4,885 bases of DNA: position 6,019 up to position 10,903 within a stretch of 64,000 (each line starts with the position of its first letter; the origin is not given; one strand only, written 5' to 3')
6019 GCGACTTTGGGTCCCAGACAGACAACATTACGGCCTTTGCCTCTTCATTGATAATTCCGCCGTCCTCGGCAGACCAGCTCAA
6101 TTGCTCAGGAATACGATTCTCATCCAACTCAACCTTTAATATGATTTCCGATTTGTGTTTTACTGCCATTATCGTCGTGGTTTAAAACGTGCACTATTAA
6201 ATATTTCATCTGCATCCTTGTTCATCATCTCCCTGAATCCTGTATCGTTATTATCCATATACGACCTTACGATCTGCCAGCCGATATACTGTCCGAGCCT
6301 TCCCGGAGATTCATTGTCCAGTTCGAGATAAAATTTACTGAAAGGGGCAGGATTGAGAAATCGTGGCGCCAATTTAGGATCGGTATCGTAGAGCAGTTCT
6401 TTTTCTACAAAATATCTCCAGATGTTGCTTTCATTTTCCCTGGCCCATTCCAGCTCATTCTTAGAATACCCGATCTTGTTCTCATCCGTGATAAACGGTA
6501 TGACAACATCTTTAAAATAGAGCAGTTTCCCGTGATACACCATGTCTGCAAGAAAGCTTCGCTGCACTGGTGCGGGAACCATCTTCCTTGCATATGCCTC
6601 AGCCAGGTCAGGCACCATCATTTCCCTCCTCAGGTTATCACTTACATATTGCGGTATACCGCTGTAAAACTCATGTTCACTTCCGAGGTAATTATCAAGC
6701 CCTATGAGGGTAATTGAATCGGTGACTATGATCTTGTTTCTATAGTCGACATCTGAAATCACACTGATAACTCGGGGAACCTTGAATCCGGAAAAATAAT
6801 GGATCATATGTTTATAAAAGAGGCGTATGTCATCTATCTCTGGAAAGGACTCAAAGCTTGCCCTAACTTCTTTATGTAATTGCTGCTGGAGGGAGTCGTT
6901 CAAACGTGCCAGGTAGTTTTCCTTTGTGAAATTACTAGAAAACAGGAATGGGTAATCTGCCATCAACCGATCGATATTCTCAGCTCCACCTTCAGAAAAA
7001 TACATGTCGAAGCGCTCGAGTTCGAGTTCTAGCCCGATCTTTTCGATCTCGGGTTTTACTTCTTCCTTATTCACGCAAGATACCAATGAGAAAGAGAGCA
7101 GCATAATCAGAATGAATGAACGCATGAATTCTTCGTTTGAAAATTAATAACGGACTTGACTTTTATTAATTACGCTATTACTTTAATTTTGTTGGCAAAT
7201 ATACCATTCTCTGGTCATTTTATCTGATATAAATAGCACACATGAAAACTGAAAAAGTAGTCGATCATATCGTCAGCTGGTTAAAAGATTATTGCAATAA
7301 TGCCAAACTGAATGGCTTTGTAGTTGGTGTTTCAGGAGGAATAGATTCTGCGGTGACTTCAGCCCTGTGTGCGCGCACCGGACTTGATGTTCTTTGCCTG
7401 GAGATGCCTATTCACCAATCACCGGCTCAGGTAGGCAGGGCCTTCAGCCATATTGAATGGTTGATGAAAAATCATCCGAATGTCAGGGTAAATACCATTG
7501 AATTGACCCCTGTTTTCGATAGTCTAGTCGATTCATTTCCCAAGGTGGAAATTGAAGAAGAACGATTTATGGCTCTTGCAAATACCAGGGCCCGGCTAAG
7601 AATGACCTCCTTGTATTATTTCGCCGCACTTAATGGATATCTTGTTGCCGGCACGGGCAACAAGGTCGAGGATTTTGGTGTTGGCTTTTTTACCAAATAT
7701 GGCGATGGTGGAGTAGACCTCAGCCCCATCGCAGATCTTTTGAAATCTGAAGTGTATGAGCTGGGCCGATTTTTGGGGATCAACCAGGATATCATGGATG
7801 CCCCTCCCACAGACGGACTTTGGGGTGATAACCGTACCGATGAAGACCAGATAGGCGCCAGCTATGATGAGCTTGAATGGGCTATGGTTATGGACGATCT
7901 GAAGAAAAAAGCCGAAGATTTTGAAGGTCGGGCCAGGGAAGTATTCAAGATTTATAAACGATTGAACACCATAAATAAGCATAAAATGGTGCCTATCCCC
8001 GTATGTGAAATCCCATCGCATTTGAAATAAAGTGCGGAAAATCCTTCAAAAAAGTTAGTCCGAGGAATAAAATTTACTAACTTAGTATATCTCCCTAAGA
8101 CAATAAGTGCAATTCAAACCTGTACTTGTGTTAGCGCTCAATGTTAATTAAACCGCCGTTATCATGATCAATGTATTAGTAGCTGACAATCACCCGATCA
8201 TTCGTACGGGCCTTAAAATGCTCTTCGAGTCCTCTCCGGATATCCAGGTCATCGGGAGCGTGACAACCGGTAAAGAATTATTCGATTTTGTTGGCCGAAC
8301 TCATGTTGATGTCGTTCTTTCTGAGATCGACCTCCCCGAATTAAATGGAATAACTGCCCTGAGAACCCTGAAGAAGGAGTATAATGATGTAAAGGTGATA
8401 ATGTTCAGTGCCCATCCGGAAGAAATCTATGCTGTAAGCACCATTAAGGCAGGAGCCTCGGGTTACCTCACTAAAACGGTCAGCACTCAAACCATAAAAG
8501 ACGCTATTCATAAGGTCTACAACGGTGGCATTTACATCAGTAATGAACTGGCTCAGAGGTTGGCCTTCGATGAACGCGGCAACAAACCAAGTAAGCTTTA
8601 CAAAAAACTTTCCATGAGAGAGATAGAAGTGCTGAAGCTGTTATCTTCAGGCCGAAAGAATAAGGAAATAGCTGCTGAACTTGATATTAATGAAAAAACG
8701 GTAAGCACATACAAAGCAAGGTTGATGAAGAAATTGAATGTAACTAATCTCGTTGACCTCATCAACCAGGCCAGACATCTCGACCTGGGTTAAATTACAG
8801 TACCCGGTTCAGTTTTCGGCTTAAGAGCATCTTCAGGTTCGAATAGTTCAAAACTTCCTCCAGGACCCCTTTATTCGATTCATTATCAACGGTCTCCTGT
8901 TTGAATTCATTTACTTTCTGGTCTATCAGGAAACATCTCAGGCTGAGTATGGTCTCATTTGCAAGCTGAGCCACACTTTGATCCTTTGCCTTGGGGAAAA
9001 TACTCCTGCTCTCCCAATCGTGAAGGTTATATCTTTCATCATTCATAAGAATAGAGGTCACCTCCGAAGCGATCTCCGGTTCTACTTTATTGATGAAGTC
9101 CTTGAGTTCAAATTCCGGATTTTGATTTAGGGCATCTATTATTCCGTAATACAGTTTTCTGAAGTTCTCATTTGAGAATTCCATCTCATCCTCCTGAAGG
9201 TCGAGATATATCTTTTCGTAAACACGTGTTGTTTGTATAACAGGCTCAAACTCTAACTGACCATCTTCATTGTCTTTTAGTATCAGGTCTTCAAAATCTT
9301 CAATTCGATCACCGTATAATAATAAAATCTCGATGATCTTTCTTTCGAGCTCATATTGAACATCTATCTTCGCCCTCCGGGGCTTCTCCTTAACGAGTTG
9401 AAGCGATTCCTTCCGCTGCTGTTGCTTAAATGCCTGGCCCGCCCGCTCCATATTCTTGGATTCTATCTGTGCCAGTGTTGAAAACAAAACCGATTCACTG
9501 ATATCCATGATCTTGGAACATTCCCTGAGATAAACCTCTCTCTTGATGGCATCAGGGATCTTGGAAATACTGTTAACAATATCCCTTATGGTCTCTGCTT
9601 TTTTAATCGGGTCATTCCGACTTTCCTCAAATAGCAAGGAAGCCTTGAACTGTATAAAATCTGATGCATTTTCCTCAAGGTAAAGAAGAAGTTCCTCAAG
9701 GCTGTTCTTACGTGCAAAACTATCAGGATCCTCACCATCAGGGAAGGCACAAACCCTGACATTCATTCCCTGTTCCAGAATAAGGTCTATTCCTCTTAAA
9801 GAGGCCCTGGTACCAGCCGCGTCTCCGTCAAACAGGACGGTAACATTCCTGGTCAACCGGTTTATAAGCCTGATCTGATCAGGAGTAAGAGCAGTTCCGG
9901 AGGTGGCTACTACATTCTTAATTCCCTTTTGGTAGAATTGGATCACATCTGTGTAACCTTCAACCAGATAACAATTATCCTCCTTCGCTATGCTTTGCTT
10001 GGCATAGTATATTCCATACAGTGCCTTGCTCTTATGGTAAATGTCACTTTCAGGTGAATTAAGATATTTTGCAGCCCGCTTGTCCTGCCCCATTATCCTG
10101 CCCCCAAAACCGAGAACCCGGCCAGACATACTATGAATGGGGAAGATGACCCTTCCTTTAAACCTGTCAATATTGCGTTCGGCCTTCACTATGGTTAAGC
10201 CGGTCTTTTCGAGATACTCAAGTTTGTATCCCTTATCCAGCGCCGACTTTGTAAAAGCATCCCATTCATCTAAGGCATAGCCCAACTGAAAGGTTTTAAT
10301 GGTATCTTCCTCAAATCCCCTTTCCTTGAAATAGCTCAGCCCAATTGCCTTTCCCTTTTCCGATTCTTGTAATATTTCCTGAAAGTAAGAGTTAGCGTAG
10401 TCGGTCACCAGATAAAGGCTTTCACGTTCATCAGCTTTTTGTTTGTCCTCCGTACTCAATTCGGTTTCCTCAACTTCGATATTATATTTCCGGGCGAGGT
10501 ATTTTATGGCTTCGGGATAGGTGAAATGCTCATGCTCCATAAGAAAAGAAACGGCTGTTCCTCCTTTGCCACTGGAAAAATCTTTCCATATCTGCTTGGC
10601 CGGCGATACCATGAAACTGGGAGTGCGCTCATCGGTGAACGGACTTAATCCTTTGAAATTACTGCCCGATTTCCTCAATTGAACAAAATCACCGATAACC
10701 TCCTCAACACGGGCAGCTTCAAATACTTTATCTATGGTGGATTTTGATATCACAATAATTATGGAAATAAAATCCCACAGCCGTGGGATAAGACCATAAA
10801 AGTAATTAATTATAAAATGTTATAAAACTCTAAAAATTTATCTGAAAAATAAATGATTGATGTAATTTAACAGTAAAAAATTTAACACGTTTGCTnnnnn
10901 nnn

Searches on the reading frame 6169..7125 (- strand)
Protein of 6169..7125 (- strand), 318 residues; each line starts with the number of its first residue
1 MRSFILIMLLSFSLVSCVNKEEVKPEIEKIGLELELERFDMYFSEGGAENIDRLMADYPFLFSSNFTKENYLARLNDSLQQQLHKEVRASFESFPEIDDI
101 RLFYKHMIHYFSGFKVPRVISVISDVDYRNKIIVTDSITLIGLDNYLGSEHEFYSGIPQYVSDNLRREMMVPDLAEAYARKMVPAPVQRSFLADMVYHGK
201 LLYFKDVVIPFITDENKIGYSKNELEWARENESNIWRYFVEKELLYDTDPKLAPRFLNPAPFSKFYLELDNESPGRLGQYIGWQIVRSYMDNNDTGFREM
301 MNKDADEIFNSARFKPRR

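Call 69: search_protein_families(library=pfam, proteins=[window:6169-7125:-], max_evalue=1e-8)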
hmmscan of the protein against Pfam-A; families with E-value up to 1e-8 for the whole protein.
window:6169-7125:- (318 aa): 1 family
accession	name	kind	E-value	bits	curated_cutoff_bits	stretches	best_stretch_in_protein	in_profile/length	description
PF25594.1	GldB_lipo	-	3.2e-99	332.9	27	1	21-316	2-309/309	Gliding motility protein GldB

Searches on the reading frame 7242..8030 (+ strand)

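Call 69: search_protein_families(library=pfam, proteins=[window:7242-8030:+], max_evalue=1e-8)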
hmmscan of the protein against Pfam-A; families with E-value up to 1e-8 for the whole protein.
window:7242-8030:+ (262 aa): 1 family
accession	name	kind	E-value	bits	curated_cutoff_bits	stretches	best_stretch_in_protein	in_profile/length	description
PF02540.23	NAD_synthase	-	1.8e-48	165.2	21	1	7-248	2-238/242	NAD synthase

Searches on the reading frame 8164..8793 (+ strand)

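Call 69: search_protein_families(library=pfam, proteins=[window:8164-8793:+], max_evalue=1e-8)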
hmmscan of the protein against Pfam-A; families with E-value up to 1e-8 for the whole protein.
window:8164-8793:+ (209 aa): 2 families
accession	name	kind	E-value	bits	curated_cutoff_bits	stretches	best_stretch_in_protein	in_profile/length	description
PF00072.30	Response_reg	-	1.9e-25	89.6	30.2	1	4-115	1-110/111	Response regulator receiver domain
PF00196.25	GerE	-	1.3e-20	73.2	23.5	1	148-201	2-55/57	Bacterial regulatory proteins, luxR family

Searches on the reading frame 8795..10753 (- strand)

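Call 69: search_protein_families(library=pfam, proteins=[window:8795-10753:-], max_evalue=1e-8)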
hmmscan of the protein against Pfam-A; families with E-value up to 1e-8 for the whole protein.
window:8795-10753:- (652 aa): 5 families
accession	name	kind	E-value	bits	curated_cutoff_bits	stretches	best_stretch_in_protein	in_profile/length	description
PF08275.17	DNAG_N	-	1.5e-37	129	26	1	123-252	1-128/128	DNA primase catalytic core, N-terminal domain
PF01807.25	Zn_ribbon_DnaG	-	9.9e-27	93.1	24.9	1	3-97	2-96/98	CHC2 zinc finger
PF13155.12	Toprim_2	-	6.9e-20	71.6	22.1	1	262-346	1-87/88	Toprim-like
PF13662.12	Toprim_4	-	3.1e-17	63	25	1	262-336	4-85/85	Toprim domain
PF01751.28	Toprim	-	6.4e-09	36.3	23.1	0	262-334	3-93/96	Toprim domain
